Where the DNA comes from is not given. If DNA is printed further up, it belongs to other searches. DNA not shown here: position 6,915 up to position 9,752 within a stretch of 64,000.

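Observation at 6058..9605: AAA+ ATPase + S8 subtilase operon resembling the ietAS anti-phage architecture, with large non-catalytic domains on the protease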

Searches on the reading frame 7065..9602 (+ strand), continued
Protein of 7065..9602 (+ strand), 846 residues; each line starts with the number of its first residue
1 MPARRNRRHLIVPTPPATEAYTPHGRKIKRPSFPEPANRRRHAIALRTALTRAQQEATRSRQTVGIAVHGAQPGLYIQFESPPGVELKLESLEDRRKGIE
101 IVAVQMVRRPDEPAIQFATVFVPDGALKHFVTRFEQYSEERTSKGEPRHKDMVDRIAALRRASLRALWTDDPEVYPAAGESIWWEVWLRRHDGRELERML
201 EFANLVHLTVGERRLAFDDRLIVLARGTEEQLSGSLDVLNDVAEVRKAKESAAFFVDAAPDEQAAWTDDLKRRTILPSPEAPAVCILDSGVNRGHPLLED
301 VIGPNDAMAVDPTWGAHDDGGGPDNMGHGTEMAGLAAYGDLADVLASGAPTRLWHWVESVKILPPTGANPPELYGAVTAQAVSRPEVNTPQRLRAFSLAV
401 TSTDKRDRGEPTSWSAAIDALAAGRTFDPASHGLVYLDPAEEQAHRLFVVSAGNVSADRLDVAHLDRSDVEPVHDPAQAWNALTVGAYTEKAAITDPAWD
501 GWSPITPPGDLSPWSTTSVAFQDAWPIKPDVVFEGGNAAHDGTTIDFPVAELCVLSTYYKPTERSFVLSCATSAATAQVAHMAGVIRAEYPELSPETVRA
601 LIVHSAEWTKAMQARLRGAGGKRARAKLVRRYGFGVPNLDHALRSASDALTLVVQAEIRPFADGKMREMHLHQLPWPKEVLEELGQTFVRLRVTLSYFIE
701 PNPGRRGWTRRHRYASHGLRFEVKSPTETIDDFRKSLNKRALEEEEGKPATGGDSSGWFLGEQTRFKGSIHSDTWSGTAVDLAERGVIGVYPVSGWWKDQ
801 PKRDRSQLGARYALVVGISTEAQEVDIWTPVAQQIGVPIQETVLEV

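Call 20: get_annotated_region(hit=H1, flank=5000)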
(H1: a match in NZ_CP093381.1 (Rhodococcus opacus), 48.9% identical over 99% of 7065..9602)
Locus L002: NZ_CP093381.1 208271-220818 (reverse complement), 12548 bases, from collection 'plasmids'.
description: Rhodococcus opacus strain S8 plasmid pLPS8, complete sequence
organism: Rhodococcus opacus (NCBI taxid 37919)
taxonomy: Bacteria; Actinomycetota; Actinomycetes; Mycobacteriales; Nocardiaceae; Rhodococcus; Rhodococcus opacus
host: -; source: cell culture,forest soil; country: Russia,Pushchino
typing (MOB-suite, as given by PLSDB): non-mobilizable
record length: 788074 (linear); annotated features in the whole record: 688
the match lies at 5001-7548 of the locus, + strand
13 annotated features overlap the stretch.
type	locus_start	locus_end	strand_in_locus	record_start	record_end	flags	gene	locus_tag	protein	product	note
CDS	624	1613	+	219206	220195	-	-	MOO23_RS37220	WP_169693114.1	tripartite tricarboxylate transporter substrate binding protein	-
CDS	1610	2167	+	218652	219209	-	-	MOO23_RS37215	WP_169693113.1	tripartite tricarboxylate transporter TctB family protein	-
CDS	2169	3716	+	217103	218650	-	-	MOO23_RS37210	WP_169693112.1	tripartite tricarboxylate transporter permease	-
CDS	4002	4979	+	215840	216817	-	-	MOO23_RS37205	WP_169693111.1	ATP-binding protein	-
CDS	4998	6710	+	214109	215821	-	-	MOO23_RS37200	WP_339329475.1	S8 family peptidase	-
CDS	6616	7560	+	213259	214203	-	-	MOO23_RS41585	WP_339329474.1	S8 family serine peptidase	GO:0006508 - proteolysis [Evidence IEA]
CDS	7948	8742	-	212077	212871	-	-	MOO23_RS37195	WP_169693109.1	phosphoadenosine phosphosulfate reductase family protein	-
CDS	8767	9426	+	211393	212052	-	-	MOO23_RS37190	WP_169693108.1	hypothetical protein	-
CDS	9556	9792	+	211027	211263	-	-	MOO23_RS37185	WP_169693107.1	hypothetical protein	-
CDS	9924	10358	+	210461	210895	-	-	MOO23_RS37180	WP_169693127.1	hypothetical protein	-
CDS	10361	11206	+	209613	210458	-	-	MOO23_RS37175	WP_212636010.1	RAMP superfamily CRISPR-associated protein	-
CDS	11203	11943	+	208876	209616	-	-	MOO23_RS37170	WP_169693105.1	hypothetical protein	-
CDS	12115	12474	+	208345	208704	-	-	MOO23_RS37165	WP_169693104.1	hypothetical protein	-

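Call 29: search_solved_structures(query=window:7065-9602:+, max_evalue=0.001, show_alignments=1)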
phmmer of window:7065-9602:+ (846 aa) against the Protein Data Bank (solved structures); distinct sequences matched with E-value up to 0.001: 0.

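Call 31: find_encoding_contigs(protein=P0001, flank=10000, max_places=3)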
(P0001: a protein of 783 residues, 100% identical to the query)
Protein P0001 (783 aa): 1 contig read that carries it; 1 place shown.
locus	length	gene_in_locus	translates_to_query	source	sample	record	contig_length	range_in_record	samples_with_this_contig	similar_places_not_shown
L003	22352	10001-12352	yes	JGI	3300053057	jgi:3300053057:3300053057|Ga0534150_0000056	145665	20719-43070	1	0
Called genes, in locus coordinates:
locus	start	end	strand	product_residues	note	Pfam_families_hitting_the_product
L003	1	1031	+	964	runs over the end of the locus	PF06634:DUF1156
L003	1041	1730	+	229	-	PF22557:DuOB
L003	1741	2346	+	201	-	PF04343:DUF488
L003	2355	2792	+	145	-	PF04343:DUF488, PF22751:DUF488-N3a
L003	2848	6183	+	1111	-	PF18731:HEPN_Swt1, PF04465:DUF499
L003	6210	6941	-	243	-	PF04607:RelA_SpoT (weak)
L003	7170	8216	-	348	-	PF04245:NA37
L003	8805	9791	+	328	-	PF00004:AAA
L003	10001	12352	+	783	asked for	PF27160:Y4kK_N (weak), PF00082:Peptidase_S8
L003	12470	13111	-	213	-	-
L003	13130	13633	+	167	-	PF00582:Usp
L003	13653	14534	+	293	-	PF00582:Usp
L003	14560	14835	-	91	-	-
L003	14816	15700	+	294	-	PF00582:Usp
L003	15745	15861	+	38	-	-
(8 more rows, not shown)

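Call 32: find_encoding_contigs(protein=P0027, flank=10000, max_places=2)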
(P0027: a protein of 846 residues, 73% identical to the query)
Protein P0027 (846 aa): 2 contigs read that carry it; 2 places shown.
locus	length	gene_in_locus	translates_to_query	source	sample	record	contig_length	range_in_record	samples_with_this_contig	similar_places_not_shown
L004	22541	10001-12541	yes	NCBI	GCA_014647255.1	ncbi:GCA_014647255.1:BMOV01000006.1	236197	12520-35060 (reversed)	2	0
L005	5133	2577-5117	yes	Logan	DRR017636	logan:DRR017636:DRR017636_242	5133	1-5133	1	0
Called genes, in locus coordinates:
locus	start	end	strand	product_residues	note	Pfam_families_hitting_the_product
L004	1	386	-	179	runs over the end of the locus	PF00583:Acetyltransf_1, PF13508:Acetyltransf_7, PF13673:Acetyltransf_10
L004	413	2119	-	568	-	PF00916:Sulfate_transp, PF01740:STAS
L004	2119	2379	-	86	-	PF01381:HTH_3 (weak)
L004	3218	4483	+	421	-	PF10011:DUF2254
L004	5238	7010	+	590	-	PF13482:RNase_H_2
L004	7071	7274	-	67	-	-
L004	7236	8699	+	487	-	PF13086:AAA_11 (faint), PF13245:AAA_19 (weak), PF13604:AAA_30, PF13087:AAA_12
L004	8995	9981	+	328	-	PF20720:nSTAND3 (weak), PF00004:AAA, PF07728:AAA_5 (faint)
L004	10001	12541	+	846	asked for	PF27160:Y4kK_N, PF00082:Peptidase_S8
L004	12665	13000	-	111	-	PF01863:YgjP-like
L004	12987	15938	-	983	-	PF04313:HSDR_N, PF04851:ResIII, PF18766:SWI2_SNF2, PF22679:T1R_D3-like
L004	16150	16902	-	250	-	PF12686:DUF3800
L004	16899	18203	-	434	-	PF01420:Methylase_S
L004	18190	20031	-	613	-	PF01381:HTH_3, PF12844:HTH_19 (faint), PF13560:HTH_31 (weak), PF12161:HsdM_N, PF02384:N6_Mtase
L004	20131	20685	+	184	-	PF08937:ThsB_TIR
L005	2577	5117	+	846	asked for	PF27160:Y4kK_N, PF00082:Peptidase_S8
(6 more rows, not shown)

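Call 35: find_encoding_contigs(protein=P0008, flank=10000, max_places=2)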
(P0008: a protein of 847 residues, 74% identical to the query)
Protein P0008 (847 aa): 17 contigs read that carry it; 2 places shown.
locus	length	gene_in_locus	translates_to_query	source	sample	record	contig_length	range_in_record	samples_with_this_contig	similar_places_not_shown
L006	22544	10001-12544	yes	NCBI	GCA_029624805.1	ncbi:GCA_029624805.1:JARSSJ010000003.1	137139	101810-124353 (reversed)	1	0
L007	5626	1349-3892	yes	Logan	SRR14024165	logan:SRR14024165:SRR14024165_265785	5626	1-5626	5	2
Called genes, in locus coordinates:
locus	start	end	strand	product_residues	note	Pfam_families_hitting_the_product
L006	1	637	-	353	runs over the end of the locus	PF13479:AAA_24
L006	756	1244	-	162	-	-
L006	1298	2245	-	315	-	PF11300:DUF3102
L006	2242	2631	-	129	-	-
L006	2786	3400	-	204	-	PF04542:Sigma70_r2 (weak)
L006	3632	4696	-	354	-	-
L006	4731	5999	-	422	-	-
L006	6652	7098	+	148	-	PF11149:DUF2924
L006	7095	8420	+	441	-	PF00239:Resolvase, PF07508:Recombinase, PF13408:Zn_ribbon_recom (weak)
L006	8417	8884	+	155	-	-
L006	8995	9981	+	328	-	PF00004:AAA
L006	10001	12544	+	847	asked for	PF27160:Y4kK_N, PF00082:Peptidase_S8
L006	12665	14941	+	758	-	PF12161:HsdM_N, PF02384:N6_Mtase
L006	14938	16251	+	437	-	PF01420:Methylase_S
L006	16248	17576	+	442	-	PF02463:SMC_N, PF11398:DUF2813 (faint), PF13175:AAA_15, PF13476:AAA_23, PF13514:AAA_27 (weak), PF13555:AAA_29, PF13304:AAA_21, PF13175:AAA_15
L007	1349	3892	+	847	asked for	PF27160:Y4kK_N, PF00082:Peptidase_S8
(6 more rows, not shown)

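Call 36: find_encoding_contigs(protein=P0096, flank=10000, max_places=2)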
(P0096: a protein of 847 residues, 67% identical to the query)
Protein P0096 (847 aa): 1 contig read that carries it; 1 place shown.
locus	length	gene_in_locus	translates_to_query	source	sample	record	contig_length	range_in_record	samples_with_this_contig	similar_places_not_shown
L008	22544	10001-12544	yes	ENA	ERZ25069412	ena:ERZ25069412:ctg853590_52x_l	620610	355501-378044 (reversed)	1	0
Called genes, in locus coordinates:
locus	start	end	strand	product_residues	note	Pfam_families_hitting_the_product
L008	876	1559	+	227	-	-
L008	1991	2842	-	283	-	PF00805:Pentapeptide, PF13576:Pentapeptide_3 (faint), PF00805:Pentapeptide, PF13599:Pentapeptide_4, PF00805:Pentapeptide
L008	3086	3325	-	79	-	PF13560:HTH_31, PF12844:HTH_19 (weak), PF01381:HTH_3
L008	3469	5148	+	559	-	-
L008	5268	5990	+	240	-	-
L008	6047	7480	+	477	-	PF07804:HipA_C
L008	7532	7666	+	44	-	-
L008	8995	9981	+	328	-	PF20720:nSTAND3 (weak), PF00004:AAA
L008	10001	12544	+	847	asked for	PF27160:Y4kK_N, PF00082:Peptidase_S8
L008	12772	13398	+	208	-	-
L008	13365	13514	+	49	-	-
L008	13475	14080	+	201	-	-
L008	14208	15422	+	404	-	PF06559:DCD_N, PF22769:DCD, PF22569:DCD_C, PF22769:DCD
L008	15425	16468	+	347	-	PF13673:Acetyltransf_10 (weak)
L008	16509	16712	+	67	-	-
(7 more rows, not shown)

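Call 38: find_related_loci(query=window:7065-9602:+, collection=genome_contigs, flank=6000)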
Query window:7065-9602:+ (846 aa) in genome_contigs; peptide patterns used: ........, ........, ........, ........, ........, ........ (x = any residue, [..] = any of these).
145 stretches matched a pattern; 122 encode a relative of the query (tblastn E <= 1e-3); the best 80 are kept; 80 distinct loci.
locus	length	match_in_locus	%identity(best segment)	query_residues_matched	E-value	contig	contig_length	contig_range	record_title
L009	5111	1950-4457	71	1-839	0e+0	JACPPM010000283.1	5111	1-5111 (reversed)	MAG: Acidobacteria bacterium isolate NC_groundwater_627_Ag_B-0.1um_62_56 B_1_S1_Biohub_coassembly_k141_4531550, whole ge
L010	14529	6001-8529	70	1-846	0e+0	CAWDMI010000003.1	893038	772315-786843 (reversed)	MAG: uncultured delta proteobacterium isolate MFD04944.bin.2.54 genome assembly, contig: contig_33600, whole genome shot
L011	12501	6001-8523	67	1-846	0e+0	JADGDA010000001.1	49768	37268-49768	MAG: Alphaproteobacteria bacterium isolate nYQH56bin3 nYQH56_bin3_NODE_1_length_49768_cov_5.237729, whole genome shotgun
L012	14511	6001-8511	68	1-840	0e+0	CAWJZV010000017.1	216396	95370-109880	MAG: uncultured delta proteobacterium isolate MFD09730.bin.4.339 genome assembly, contig: contig_22477, whole genome sho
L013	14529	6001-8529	66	1-846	0e+0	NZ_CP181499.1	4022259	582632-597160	Methylocystis sp. JAN1 chromosome, complete genome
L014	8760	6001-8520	65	1-846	0e+0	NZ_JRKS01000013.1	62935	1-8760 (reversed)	Paracoccus sphaerophysae strain HAMBI 3106 Contig_13, whole genome shotgun sequence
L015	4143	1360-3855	66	1-838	0e+0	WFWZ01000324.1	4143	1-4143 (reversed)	MAG: Planctomycetaceae bacterium isolate S141_3 k151_345430, whole genome shotgun sequence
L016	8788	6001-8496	66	1-838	0e+0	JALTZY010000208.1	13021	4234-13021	MAG: Rhodobacteraceae bacterium isolate S141_metabat2_scaf2bin.180 S141_NODE_4394_length_13021_cov_2.223515, whole genom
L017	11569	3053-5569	64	1-846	0e+0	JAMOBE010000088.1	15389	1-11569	MAG: Alphaproteobacteria bacterium isolate YQV-1 scaffold_526, whole genome shotgun sequence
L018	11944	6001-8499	65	5-839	0e+0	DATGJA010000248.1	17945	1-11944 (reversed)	MAG TPA_asm: Polyangiaceae bacterium isolate SMAG_U9821 k141_1161303, whole genome shotgun sequence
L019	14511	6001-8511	65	1-839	0e+0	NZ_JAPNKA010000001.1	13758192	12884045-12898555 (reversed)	Archangium lansingense strain MIWBW ctg.000000F, whole genome shotgun sequence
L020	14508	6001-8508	65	1-840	0e+0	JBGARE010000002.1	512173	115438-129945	MAG: Kofleriaceae bacterium isolate MAG_AAO_AS.67 AAOAS-67_NODE_2_length_512173_cov_7.851368, whole genome shotgun seque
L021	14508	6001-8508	64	3-840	0e+0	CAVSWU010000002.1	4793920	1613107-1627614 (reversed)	MAG: uncultured delta proteobacterium isolate MFD05674.bin.1.60 genome assembly, contig: contig_30831, whole genome shot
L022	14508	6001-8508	66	3-840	0e+0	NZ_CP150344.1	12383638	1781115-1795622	Sorangium sp. So ce513 chromosome, complete genome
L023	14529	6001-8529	63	1-842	0e+0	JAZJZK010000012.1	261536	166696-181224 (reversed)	MAG: Gemmatimonadota bacterium isolate ADI_H2L1_1_122_18_3-bin020_1 ADIH2L11_B020_1_000000000012, whole genome shotgun s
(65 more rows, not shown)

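Call 49: predict_structure(alignment_id=A1)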
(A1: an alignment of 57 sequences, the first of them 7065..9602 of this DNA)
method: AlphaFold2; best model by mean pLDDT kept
length: 846 residues; sequences in the alignment: 57
mean_pLDDT: 76.6   pTM: 0.71
mean pLDDT of the five models: 76.6, 75.5, 69.0, 65.0, 64.6
residues with pLDDT >= 90: 188; 70-90: 425; 50-70: 134; < 50: 99
segments of 3 or more residues with pLDDT < 50: 1-4, 22-32, 365-370, 372-374, 385-388, 403-412, 472-476, 518-524, 703-716, 746-765, 796-803, 843-846
pLDDT, mean of each block of 10 residues (from residue 1): 59 84 42 71 93 88 78 86 81 86 74 79 89 93 86 90 87 77 85 84 88 57 85 87 78 79 90 92 85 89 73 60 72 94 86 90 51 52 52 82 45 63 74 64 74 74 70 54 87 77 86 69 58 91 87 91 90 92 94 93 91 82 77 88 79 89 74 89 83 87 46 56 83 82 54 29 56 82 87 58 57 90 75 71 48
secondary structure, 60 per line:
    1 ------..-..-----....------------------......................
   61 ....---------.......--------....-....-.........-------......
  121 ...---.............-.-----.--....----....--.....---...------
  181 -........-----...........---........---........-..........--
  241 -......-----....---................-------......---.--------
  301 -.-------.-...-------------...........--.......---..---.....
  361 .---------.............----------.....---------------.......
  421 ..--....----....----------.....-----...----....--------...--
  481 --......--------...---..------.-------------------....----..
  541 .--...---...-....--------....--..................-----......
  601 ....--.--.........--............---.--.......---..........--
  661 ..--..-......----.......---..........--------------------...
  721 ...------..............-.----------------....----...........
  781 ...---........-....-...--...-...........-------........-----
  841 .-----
elements in order (helices of 4 or more, strands of 3 or more residues): E17-20 H39-64 E74-80 H89-92 E99-107 E115-123 H127-139 H150-153 E158-161 H164-167 E182-189 H195-205 E209-216 E220-227 H229-238 E242-247 H253-256 H260-273 E283-288 H328-338 H341-347 E356-361 H371-383 E394-398 H414-422 E425-428 E433-436 E447-451 H464-467 E483-488 E531-534 E539-541 E544-546 E554-557 E566-569 H572-589 H595-604 H610-618 H621-632 H639-643 E649-658 E668-673 H678-684 E688-697 E718-723 H730-743 H762-765 E770-778 H779-783 E787-794 H796-799 E810-820 H828-835
